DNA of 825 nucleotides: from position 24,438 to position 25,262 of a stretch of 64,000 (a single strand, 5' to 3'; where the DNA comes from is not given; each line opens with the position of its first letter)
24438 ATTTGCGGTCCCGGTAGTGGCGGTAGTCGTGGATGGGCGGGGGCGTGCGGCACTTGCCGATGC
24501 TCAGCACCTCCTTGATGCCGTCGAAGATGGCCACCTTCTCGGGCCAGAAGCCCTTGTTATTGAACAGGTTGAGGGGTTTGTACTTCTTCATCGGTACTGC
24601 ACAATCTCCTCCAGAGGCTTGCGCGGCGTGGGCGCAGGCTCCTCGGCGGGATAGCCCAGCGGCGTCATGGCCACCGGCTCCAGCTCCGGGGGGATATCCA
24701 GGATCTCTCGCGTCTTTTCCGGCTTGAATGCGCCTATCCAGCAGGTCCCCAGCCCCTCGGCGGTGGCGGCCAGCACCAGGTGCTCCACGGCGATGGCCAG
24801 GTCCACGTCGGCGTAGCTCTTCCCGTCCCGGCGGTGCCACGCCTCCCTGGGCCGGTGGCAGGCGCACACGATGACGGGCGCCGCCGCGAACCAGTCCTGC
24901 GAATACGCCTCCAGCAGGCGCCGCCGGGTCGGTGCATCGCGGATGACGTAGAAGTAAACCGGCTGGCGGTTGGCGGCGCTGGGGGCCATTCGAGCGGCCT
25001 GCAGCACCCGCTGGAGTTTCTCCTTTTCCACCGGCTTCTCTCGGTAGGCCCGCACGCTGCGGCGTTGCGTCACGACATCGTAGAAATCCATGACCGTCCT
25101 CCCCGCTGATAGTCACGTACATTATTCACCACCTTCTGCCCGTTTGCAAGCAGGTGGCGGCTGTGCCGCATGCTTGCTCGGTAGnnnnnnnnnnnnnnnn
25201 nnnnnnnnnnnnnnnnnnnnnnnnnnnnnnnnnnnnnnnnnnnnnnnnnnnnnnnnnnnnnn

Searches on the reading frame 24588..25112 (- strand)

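Call 43: search_protein_families(library=pfam, proteins=[window:24588-25112:-], max_evalue=0.00001)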
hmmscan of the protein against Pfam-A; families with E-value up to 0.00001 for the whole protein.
window:24588-25112:- (174 aa): 2 families
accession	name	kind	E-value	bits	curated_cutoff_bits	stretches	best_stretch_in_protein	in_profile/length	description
PF00881.29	Nitroreductase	-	3.7e-34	118.8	23.5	2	14-72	1-59/167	Nitroreductase family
PF14512.11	TM1586_NiRdase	-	1.7e-20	74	27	1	109-173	88-151/215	Putative TM nitroreductase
